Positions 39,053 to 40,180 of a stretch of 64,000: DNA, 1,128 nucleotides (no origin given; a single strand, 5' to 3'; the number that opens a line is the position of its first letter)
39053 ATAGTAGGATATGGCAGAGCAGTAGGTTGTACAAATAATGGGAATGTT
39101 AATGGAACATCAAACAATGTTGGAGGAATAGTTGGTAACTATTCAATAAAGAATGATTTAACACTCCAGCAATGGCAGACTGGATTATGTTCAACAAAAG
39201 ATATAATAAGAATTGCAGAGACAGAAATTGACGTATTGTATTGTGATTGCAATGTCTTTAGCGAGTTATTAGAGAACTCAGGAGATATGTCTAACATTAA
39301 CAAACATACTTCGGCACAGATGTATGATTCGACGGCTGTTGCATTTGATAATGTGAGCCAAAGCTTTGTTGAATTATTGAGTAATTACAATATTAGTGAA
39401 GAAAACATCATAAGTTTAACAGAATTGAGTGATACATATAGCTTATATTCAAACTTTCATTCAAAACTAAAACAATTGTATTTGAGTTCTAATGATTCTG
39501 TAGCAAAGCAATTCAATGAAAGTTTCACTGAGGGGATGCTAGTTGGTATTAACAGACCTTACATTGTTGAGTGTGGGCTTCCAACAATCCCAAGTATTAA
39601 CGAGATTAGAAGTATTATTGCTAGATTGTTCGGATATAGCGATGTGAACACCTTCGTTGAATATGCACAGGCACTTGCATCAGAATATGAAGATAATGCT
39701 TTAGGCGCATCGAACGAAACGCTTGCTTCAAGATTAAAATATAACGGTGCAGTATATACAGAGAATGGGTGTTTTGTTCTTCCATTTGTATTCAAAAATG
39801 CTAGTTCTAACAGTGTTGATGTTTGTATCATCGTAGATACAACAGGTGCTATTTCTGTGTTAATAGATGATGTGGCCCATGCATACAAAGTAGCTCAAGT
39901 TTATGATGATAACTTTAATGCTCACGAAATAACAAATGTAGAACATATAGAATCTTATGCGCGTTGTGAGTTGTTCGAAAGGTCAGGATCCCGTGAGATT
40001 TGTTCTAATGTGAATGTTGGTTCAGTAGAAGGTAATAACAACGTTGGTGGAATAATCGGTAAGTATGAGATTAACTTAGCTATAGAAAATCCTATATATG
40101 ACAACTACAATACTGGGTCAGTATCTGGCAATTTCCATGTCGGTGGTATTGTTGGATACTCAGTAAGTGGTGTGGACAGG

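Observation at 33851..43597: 3,248-aa five-module GLUG/beta-helix-type surface giant inserted between the rplM-rpsI operon and trxB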

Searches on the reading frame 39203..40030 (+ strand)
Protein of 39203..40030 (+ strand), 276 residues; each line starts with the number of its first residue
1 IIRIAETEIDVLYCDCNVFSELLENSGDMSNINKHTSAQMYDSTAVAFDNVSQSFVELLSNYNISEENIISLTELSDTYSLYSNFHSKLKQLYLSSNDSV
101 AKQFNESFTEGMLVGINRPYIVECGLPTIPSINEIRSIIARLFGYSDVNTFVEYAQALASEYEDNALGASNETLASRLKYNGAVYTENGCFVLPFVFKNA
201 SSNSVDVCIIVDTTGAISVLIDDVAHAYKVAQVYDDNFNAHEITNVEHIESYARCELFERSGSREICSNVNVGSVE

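Call 18: search_protein_families(library=pfam, proteins=[window:39218-40030:+], max_evalue=5)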
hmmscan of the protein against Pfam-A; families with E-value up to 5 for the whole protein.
window:39218-40030:+ (271 aa): 1 family
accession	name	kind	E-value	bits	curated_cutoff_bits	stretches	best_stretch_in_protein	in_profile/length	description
PF25109.1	HAD_PNKP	-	0.039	14.5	27.6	1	29-76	14-61/143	Polynucleotide kinase PNKP phosphatase domain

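Call 41: search_solved_structures(query=window:39218-40030:+, max_evalue=10)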
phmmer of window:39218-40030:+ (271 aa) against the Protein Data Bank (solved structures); distinct sequences matched with E-value up to 10: 0.

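Call 47: find_homologous_proteins(query=window:39203-40030:+, max_evalue=0.001)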
Query window:39203-40030:+: 813 candidates shared short words with the query, none scored E <= 0.001.

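Call 56: search_protein_representatives(protein=window:39203-40030:+)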
Query: 276 residues. Proteins with E-value up to 0.001 (for the whole library): 111; up to 1e-10: 94; up to 1e-30: 24. The best 111 are listed.
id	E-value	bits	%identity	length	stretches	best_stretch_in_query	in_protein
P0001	5.6e-173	589.8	100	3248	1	1-276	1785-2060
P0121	1.1e-103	362.8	29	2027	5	4-227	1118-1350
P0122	3.6e-82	292.3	31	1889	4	13-262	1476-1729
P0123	4.1e-79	282.3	34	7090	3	11-227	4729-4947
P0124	6.0e-79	281.8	32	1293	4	9-265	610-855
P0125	2.6e-69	250.2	28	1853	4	11-262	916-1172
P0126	1.3e-60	221.7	30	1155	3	7-244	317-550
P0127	4.0e-57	210.3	35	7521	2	4-270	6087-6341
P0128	1.5e-56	208.4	30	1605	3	11-261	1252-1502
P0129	1.1e-55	205.6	34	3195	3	2-261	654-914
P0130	2.0e-54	201.4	32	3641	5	77-236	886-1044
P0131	5.7e-54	200.0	31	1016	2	10-261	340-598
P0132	9.0e-41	156.7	33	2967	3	78-266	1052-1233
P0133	1.2e-40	156.3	40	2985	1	4-262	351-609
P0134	1.1e-36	143.3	28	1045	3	6-240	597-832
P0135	3.4e-36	141.7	35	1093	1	7-260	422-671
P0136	5.6e-35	137.8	34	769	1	6-261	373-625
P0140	1.6e-32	129.7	32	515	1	7-257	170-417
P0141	8.4e-32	127.3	33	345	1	10-262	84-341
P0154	7.7e-28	114.4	34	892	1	3-275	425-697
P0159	4.9e-27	111.7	33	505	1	9-262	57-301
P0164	1.3e-25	107.0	31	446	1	11-262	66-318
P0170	2.4e-24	102.9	28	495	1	4-261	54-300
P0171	3.6e-24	102.4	33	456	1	4-248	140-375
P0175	2.1e-23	99.8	29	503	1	6-260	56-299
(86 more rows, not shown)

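Call 58: search_protein_families(library=pfam, proteins=[P0141, P0140, P0159, P0164, P0170, P0171, P0175, P0136, P0124, P0121], max_evalue=0.01)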
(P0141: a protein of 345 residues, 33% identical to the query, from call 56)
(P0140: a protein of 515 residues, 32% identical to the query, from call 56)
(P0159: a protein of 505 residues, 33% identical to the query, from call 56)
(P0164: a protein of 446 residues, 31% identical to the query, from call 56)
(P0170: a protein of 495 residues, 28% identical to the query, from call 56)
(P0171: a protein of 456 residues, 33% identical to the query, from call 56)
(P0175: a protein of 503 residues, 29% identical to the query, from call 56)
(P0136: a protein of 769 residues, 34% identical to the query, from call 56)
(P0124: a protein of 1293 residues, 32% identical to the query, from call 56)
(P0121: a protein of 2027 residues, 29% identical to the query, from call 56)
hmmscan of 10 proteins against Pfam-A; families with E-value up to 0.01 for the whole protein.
P0141 (345 aa): 0 families

P0140 (515 aa): 0 families

P0159 (505 aa): 1 family
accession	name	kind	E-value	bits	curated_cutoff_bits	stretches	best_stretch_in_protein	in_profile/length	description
PF00160.26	Pro_isomerase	-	2.4e-27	96.5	21.7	1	324-474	4-144/159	Cyclophilin type peptidyl-prolyl cis-trans isomerase/CLD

P0164 (446 aa): 0 families

P0170 (495 aa): 1 family
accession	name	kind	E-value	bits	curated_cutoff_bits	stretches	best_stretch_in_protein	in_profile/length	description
PF00160.26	Pro_isomerase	-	1.5e-28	100.4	21.7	1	321-486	2-158/159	Cyclophilin type peptidyl-prolyl cis-trans isomerase/CLD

P0171 (456 aa): 0 families

P0175 (503 aa): 1 family
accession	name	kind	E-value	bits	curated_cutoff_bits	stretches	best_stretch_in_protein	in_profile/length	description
PF00160.26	Pro_isomerase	-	4.4e-24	85.9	21.7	1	322-447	3-126/159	Cyclophilin type peptidyl-prolyl cis-trans isomerase/CLD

P0136 (769 aa): 1 family
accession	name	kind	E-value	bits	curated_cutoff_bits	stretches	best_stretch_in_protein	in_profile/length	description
PF18676.6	MBG_2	-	2e-06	28.7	25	1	244-319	1-71/72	MBG domain (YGX type)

P0124 (1293 aa): 2 families
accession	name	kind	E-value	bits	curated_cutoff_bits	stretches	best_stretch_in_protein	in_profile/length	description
PF13306.12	LRR_5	-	2.1e-52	176.7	27.7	3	417-502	3-86/127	BspA type Leucine rich repeat region (6 copies)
PF13855.12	LRR_8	-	4.8e-11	42.7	27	0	1189-1231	13-56/61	Leucine rich repeat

P0121 (2027 aa): 1 family
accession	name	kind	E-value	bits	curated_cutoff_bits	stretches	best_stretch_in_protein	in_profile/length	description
PF07523.18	Big_3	-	0.0052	17.5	21.2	0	48-106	13-68/68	Bacterial Ig-like domain (group 3)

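Call 63: search_solved_structures(query=A2, max_evalue=10)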
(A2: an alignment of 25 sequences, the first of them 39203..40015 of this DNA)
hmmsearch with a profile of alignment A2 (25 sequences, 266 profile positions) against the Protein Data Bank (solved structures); distinct sequences matched with E-value up to 10: 2.
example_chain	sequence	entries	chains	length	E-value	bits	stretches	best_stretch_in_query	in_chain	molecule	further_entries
4ldf_A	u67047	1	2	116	0.37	13.4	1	65-107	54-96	GCN5 like acetylase + bromodomain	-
9e5c_5e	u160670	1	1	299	0.88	12.2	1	29-96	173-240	DUF4200 domain-containing protein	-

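Call 64: search_protein_families(library=ncbifam, alignment_id=A2, max_evalue=0.1)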
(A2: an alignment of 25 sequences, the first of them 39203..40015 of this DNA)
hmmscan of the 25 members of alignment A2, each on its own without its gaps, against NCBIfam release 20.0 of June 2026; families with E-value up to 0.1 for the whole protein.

A. member 1, window:39203-40015:+ (271 aa): 0 families

B. families by the number of members that match (of 25 scanned): 11 families
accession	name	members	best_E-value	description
NF011849.0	PRK15321.1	1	0.012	type III secretion system effector protein OrgC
NF005597.0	PRK07329.1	1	0.019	hypothetical protein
NF047860.1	Tet-DihydfolSynFolCMyb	1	0.025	bifunctional tetrahydrofolate synthase/dihydrofolate synthase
TIGR02428.1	pcaJ_scoB_fam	1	0.03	3-oxoacid CoA-transferase subunit B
NF005931.1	PRK07952.1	1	0.031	replicative helicase loader DnaC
NF006974.0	PRK09444.1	1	0.036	Re/Si-specific NAD(P)(+) transhydrogenase subunit beta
NF001399.0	PRK00283.1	1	0.056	tyrosine recombinase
NF006426.0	PRK08674.1-6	1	0.057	bifunctional phosphoglucose/phosphomannose isomerase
TIGR01273.1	speA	1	0.061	arginine decarboxylase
NF045961.1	MAG5150_fam_LP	1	0.085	MAG5150 family histidine triad lipoprotein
NF010801.0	PRK14205.1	1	0.095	fluoride efflux transporter CrcB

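Call 66: predict_structure(alignment_id=A2)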
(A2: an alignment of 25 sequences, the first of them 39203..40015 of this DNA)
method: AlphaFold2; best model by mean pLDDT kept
length: 271 residues; sequences in the alignment: 25
mean_pLDDT: 88.1   pTM: 0.89
mean pLDDT of the five models: 88.1, 87.9, 86.5, 85.4, 83.2
residues with pLDDT >= 90: 175; 70-90: 70; 50-70: 23; < 50: 3
segments of 3 or more residues with pLDDT < 50: none
pLDDT, mean of each block of 10 residues (from residue 1): 60 86 90 85 97 96 85 87 95 94 84 95 90 94 92 96 91 93 96 95 92 96 93 80 74 93 54 48
secondary structure, 60 per line:
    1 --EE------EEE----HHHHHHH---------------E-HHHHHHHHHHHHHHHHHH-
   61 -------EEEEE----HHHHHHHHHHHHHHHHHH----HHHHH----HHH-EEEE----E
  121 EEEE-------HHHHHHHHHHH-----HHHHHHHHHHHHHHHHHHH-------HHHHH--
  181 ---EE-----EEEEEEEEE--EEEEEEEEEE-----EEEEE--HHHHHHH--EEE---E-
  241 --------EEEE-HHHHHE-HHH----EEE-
elements in order: E11-13 H18-24 H42-59 E68-72 H77-94 H99-103 E112-115 E120-124 H132-142 H148-166 H174-178 E191-199 E202-211 E217-221 H224-230 E233-235 E249-252 H254-258 E268-270

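Call 69: fold_search(model_id=the predicted structure, library=pdb)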
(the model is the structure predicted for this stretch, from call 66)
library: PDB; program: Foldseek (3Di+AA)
matches with E <= 10: 335; with E <= 0.001: 0
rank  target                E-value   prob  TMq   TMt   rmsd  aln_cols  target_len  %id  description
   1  7mdc                  4.7e-02  0.06  0.15  0.10  17.4       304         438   10  Full-length wildtype ClbP inhibited by hexanoyl-D-asparagine boronic acid (released 2022-09-28)
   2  4gdn_A                7.9e-02  0.08  0.18  0.15  16.9       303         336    9  Structure of FmtA-like protein (released 2012-10-03)
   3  5y3n                  7.9e-02  0.03  0.10  0.08  16.9       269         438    7  Structure of TRAP1 complexed with DN401 (released 2017-08-30)
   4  7mde                  8.9e-02  0.04  0.13  0.10  18.6       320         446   12  Full-length S95A ClbP (released 2022-09-28)
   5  9ehy_B                1.2e-01  0.03  0.13  0.11  16.7       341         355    9  X-ray crystal structure of ADC-33 beta-lactamase in complex with ceftazidime in acyl and product forms (released 2025-05-14)
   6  4gdn_C                1.3e-01  0.06  0.17  0.15  17.5       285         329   13  Structure of FmtA-like protein (released 2012-10-03)
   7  4u0t_A                1.3e-01  0.03  0.12  0.10  16.7       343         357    8  Crystal structure of ADC-7 beta-lactamase (released 2014-11-19)
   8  4u0t_C                1.4e-01  0.04  0.13  0.12  16.5       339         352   10  Crystal structure of ADC-7 beta-lactamase (released 2014-11-19)
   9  7c7c                  1.5e-01  0.04  0.12  0.09  16.0       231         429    7  Crystal structure of human TRAP1 with SJT104 (released 2021-05-26)
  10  5f5r_B                1.6e-01  0.04  0.13  0.15  17.0       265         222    6  TRAP1N-ADPNP (released 2016-03-02)
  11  4u0t_H                1.8e-01  0.03  0.13  0.11  16.7       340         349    9  Crystal structure of ADC-7 beta-lactamase (released 2014-11-19)
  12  4e6x_B                1.9e-01  0.06  0.14  0.13  17.8       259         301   10  ClbP in complex boron-based inhibitor (released 2013-03-27)
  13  5f5r_A                1.9e-01  0.03  0.10  0.12  19.0       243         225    9  TRAP1N-ADPNP (released 2016-03-02)
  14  7c05                  1.9e-01  0.03  0.10  0.08  15.8       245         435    8  Crystal structure of human Trap1 with DN203495 (released 2020-07-08)
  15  3r4n_A                2.0e-01  0.05  0.13  0.16  15.1       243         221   10  Optimization of Potent, Selective, and Orally Bioavailable Pyrrolodinopyrimidine-containing Inhibitors of Heat Shock P (released 2011-04-27)
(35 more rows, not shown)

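Call 73: fold_search(model_id=the predicted structure, library=viral)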
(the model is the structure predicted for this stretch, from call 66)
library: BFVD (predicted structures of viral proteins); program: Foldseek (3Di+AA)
matches with E <= 10: 407; with E <= 0.001: 0
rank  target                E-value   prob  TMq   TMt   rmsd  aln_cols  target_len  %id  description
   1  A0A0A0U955            1.6e-01  0.03  0.12  0.05  19.7       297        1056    8  Turret protein [Fako virus]
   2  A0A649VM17            1.7e-01  0.30  0.14  0.13   4.5        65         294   17  Uncharacterized protein [Arthrobacter phage Mufasa8]
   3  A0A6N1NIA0            2.0e-01  0.03  0.14  0.13  21.2       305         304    9  DNA repair protein [Tupanvirus soda lake]
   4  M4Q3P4                3.1e-01  0.03  0.13  0.09  29.6       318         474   12  (no name in the UniProt tables at hand)
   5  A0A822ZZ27            3.7e-01  0.03  0.14  0.10  21.9       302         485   10  (no name in the UniProt tables at hand)
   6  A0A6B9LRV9            4.7e-01  0.06  0.10  0.08   9.4        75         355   17  Uncharacterized protein [Flavobacterium phage vB_FspS_tant8-1]
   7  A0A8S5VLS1            5.3e-01  0.02  0.14  0.17  21.6       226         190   11  (no name in the UniProt tables at hand)
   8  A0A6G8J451            5.6e-01  0.03  0.08  0.07  15.9       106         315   11  Uncharacterized protein [Thermoproteus spherical piliferous virus 1]
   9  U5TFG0                6.3e-01  0.05  0.16  0.14  14.0       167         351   11  CPXV219 protein [Cowpox virus]
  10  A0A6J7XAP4            7.1e-01  0.06  0.13  0.20  14.5       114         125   13  Phage terminase large subunit (Fragment) [uncultured Caudovirales phage]
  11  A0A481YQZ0            7.1e-01  0.05  0.15  0.18  13.9       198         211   12  Uncharacterized protein [Marseillevirus LCMAC101]
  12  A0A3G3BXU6            7.5e-01  0.15  0.10  0.17   2.9        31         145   22  (no name in the UniProt tables at hand)
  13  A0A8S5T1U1            7.9e-01  0.25  0.13  0.36   2.2        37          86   14  Receptor binding protein [Siphoviridae sp. ctlI314]
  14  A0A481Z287            7.9e-01  0.07  0.11  0.19   9.3        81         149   14  Uncharacterized protein [Pithovirus LCPAC001]
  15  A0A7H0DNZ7            7.9e-01  0.02  0.17  0.05  41.8       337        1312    9  MPXVgp182 [Monkeypox virus]
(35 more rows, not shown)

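Call 75: find_homologous_proteins(query=A2, max_evalue=0.00001)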
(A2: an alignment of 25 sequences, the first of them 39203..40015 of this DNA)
Query A2 (25 sequences) (271 aa, profile of the alignment): 1 proteins with E <= 0.00001 among 6653 candidates.
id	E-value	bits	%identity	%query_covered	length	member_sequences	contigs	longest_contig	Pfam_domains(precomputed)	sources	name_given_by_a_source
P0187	2.3e-43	167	38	52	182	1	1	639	-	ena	-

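Call 82: search_protein_families(library=pfam, alignment_id=A2, max_evalue=0.1)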
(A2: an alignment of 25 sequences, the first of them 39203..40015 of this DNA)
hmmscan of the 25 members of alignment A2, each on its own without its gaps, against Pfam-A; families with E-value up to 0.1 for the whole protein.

A. member 1, window:39203-40015:+ (271 aa): 1 family
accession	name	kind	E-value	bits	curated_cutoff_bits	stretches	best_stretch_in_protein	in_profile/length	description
PF25109.1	HAD_PNKP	-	0.049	14.2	27.6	0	34-81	14-61/143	Polynucleotide kinase PNKP phosphatase domain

B. families by the number of members that match (of 25 scanned): 6 families
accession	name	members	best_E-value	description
PF22618.1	RskA_N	1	0.0039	Anti-sigma-K factor RskA, N-terminal domain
PF03450.22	CO_deh_flav_C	1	0.029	CO dehydrogenase flavoprotein C-terminal domain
PF24263.1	DUF7464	1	0.031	Domain of unknown function (DUF7464)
PF25109.1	HAD_PNKP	1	0.049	Polynucleotide kinase PNKP phosphatase domain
PF11369.13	DUF3160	1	0.078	Protein of unknown function (DUF3160)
PF04242.18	DUF424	1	0.097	Protein of unknown function (DUF424)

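Call 83: list_cluster_members(proteins=[P0121, P0122, P0124, P0133, P0135, P0136, P0154, P0159, P0170, P0175])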
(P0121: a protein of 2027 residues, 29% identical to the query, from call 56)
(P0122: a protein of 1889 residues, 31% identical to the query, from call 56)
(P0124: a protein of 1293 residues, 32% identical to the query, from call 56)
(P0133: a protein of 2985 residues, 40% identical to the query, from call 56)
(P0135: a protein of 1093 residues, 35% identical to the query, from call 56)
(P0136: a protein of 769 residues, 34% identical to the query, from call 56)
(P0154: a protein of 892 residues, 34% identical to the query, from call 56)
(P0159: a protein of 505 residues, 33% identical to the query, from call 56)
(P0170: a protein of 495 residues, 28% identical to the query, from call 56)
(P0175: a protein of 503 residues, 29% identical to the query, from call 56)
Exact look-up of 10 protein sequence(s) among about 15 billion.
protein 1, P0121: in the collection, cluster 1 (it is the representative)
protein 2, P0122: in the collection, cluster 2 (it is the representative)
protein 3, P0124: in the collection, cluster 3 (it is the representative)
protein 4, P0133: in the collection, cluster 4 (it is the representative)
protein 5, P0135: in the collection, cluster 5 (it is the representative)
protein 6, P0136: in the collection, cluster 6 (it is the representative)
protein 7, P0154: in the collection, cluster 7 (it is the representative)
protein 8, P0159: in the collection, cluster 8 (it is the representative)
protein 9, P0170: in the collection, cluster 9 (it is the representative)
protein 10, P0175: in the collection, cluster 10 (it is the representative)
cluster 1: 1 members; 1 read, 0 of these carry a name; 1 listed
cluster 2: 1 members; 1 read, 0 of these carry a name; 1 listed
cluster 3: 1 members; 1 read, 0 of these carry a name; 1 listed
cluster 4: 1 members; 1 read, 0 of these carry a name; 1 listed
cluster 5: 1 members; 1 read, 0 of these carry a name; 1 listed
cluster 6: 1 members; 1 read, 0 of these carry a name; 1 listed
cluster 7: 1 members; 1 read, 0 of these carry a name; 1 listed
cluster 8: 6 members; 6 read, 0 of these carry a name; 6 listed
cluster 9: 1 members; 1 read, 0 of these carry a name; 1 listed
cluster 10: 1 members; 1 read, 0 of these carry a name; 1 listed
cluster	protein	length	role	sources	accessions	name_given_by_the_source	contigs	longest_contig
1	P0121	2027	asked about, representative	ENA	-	-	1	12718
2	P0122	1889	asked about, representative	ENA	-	-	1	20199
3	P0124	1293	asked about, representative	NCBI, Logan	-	-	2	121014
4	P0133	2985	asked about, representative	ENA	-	-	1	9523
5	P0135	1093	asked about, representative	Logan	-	-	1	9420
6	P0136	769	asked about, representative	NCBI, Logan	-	-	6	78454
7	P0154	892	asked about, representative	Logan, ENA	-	-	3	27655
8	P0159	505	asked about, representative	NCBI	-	-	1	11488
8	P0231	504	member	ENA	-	-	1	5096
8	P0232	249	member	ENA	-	-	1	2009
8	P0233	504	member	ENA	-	-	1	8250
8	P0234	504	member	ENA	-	-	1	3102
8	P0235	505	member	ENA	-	-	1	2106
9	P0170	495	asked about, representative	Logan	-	-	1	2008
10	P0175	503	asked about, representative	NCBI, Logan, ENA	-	-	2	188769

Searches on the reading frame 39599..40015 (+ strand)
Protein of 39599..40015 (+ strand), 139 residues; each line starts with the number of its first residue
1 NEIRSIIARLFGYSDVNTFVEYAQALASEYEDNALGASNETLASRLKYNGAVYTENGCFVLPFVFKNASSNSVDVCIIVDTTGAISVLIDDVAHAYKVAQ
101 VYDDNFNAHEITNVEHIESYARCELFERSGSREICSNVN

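Call 92: find_related_loci(query=A3, collection=metagenome_contigs, flank=10000)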
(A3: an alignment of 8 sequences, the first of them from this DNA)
Query A3 (139 aa) in metagenome_contigs; peptide patterns used: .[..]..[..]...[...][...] (x = any residue, [..] = any of these).
52 stretches matched a pattern; 5 encode a relative of the query (tblastn E <= 1e-3); 5 distinct loci.
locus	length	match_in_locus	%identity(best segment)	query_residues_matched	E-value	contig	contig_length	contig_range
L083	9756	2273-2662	41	1-130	7e-25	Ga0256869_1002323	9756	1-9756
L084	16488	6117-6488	35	1-129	5e-24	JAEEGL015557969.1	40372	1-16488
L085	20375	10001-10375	40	1-130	5e-21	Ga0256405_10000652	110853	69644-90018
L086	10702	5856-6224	37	1-130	9e-20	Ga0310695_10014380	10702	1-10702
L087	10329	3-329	32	20-127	4e-14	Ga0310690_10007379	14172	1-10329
